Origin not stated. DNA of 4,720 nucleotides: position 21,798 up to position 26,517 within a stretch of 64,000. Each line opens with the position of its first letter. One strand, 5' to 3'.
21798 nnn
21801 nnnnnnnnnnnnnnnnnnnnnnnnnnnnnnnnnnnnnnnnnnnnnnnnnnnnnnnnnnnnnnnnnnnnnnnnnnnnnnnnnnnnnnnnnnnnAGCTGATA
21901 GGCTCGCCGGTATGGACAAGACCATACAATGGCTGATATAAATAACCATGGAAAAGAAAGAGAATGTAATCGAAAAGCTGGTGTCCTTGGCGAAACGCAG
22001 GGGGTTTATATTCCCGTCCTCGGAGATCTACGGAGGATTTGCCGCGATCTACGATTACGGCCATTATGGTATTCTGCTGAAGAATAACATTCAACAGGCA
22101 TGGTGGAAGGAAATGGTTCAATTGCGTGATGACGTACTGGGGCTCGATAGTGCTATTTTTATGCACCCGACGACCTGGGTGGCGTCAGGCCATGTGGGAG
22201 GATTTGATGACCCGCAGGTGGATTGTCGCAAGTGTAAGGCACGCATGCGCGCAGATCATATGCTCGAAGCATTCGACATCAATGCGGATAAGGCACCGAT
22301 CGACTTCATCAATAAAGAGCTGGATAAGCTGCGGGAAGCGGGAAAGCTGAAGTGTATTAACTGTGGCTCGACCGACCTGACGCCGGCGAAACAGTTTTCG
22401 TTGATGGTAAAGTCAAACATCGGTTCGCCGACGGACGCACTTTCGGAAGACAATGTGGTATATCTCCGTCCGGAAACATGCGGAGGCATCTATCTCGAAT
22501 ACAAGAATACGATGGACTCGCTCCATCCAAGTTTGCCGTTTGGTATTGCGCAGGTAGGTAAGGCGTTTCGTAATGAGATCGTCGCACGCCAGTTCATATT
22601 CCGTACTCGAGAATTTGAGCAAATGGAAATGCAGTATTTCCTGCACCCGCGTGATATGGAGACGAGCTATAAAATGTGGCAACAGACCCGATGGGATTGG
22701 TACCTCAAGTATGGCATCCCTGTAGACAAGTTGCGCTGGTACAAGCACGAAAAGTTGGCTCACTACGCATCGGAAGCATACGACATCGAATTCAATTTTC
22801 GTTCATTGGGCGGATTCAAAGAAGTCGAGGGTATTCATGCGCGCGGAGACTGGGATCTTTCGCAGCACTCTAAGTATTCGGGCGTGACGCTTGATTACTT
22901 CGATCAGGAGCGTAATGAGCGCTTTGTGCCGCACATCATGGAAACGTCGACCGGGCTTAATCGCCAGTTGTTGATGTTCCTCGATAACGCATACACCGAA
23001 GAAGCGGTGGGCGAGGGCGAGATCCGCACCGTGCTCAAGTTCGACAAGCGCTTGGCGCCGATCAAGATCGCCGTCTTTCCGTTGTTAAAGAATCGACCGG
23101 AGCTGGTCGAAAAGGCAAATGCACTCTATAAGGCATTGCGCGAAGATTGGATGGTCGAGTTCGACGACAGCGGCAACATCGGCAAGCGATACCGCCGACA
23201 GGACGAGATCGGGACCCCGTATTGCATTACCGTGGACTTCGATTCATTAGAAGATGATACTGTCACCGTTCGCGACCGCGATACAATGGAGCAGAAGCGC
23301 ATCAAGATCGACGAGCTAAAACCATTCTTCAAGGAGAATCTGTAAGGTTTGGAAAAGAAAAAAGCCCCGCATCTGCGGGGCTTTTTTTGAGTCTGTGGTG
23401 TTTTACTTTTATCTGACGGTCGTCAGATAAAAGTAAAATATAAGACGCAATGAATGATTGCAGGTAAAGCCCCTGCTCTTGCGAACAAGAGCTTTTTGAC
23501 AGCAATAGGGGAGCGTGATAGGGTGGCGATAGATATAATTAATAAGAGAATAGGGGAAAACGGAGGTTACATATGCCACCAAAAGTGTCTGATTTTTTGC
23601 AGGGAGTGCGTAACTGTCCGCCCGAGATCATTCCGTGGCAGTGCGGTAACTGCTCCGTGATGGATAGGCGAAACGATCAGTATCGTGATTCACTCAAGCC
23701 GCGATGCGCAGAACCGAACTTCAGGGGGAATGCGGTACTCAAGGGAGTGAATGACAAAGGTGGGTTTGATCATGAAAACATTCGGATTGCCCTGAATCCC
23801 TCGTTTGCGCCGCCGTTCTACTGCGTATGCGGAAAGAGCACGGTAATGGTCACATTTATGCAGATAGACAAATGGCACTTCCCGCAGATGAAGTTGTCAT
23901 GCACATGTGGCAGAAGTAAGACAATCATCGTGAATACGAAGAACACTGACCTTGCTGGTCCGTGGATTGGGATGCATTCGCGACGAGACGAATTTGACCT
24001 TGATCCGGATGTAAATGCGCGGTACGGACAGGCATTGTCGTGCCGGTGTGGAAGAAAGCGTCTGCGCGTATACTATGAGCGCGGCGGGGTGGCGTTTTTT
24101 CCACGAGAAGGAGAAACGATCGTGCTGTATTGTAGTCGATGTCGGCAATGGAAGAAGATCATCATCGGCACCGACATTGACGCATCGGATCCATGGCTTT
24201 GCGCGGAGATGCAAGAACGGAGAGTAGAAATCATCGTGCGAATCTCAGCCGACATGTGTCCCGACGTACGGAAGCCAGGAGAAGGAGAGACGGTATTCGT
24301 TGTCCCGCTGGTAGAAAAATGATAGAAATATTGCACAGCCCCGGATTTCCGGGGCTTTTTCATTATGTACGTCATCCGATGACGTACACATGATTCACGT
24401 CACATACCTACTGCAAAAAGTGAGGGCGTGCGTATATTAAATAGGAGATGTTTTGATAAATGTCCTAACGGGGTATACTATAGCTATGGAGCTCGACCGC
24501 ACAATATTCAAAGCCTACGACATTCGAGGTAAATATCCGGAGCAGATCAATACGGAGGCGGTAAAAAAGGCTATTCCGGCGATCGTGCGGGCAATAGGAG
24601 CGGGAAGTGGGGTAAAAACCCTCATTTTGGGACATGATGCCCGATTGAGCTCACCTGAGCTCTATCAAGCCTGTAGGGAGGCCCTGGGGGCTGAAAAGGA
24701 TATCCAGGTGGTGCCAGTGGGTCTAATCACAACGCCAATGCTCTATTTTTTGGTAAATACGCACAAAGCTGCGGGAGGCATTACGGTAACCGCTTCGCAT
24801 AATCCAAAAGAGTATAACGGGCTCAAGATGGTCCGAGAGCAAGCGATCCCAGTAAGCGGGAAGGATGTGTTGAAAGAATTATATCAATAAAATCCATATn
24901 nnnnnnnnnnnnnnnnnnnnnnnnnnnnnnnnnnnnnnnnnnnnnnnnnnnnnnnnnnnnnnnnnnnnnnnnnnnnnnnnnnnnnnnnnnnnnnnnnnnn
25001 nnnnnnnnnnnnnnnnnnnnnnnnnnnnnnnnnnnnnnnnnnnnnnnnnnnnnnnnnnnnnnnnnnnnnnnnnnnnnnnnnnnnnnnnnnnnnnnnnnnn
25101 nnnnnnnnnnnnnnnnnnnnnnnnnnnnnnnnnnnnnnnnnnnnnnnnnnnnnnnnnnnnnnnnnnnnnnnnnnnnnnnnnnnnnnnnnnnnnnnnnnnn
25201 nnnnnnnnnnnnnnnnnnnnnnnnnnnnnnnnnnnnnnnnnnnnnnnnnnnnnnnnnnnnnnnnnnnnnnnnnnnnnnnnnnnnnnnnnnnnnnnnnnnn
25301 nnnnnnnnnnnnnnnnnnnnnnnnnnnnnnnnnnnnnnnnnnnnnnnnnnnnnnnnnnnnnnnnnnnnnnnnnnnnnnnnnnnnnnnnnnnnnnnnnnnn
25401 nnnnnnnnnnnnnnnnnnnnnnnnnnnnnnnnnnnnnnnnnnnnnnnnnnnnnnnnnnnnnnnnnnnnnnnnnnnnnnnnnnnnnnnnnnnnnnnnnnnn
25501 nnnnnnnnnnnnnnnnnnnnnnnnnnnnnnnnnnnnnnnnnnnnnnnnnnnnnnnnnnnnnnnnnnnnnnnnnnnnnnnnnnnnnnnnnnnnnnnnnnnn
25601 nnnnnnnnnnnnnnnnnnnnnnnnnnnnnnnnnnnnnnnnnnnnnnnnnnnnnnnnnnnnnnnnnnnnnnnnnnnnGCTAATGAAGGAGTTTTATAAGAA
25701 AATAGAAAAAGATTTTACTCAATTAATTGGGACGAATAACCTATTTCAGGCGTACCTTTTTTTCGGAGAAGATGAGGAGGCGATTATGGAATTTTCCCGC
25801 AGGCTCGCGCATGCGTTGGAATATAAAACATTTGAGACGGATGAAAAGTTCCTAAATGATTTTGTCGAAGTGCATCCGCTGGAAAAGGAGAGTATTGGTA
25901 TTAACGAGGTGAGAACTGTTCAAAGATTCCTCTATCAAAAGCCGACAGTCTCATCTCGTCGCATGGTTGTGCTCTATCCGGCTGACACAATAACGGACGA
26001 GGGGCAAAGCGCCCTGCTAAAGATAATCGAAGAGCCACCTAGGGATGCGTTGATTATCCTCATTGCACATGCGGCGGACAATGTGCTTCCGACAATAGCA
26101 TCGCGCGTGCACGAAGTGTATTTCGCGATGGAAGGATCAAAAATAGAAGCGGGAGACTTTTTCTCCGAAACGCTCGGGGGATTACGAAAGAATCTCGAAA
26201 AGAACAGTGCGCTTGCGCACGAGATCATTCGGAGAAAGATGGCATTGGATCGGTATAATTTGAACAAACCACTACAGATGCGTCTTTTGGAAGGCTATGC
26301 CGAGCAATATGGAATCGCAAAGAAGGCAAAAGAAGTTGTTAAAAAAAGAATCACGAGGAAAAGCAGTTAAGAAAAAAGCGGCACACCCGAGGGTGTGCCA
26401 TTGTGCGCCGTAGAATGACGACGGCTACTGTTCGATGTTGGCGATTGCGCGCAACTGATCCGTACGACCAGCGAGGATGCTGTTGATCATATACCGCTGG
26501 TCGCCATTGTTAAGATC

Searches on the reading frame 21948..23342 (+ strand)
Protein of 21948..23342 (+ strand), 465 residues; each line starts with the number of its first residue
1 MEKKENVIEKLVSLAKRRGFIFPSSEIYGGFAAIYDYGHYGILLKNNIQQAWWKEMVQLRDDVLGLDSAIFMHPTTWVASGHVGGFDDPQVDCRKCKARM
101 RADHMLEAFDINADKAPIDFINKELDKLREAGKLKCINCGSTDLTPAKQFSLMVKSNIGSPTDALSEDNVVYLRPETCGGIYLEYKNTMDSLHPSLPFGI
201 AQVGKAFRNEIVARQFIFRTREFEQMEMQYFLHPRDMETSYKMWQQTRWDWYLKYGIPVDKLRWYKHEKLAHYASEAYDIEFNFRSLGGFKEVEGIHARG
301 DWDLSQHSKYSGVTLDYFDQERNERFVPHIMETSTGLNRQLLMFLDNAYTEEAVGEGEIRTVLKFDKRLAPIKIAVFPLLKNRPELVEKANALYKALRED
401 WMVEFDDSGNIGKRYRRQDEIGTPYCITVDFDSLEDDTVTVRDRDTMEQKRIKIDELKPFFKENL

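Call 45: search_protein_families(library=pfam, proteins=[window:21948-23342:+], max_evalue=0.0001)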
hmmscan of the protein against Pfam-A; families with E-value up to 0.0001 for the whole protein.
window:21948-23342:+ (465 aa): 2 families
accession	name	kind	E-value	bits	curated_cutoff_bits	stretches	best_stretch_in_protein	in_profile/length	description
PF03129.25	HGTP_anticodon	-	7.3e-25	87.4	21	1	373-463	1-93/94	Anticodon binding domain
PF00587.30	tRNA-synt_2b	-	3.2e-16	60.4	29.3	1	169-347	9-178/179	tRNA synthetase class II core domain (G, H, P, S and T)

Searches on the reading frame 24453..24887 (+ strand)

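Call 77: search_protein_families(library=pfam, proteins=[window:24453-24887:+], max_evalue=0.001)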
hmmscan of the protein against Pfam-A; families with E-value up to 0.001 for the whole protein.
window:24453-24887:+ (145 aa): 1 family
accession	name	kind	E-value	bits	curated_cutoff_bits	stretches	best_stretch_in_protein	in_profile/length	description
PF02878.22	PGM_PMM_I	-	1.3e-31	109.5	22.5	1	17-138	2-123/138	Phosphoglucomutase/phosphomannomutase, alpha/beta/alpha domain I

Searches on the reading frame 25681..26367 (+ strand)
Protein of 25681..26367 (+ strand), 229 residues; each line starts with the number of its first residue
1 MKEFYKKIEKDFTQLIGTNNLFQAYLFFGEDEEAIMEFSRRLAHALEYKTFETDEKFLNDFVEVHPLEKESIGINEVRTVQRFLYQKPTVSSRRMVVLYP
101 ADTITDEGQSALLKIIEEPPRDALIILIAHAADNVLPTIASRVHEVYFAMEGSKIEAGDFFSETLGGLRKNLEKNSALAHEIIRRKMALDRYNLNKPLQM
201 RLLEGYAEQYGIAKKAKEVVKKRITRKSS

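Call 45: search_protein_families(library=pfam, proteins=[window:25681-26367:+], max_evalue=0.0001)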
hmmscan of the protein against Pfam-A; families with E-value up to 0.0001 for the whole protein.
window:25681-26367:+ (229 aa): 1 family
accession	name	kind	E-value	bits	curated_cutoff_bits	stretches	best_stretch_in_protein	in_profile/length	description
PF13177.12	DNA_pol3_delta2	-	2.2e-27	96.5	27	1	7-149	4-158/161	DNA polymerase III, delta subunit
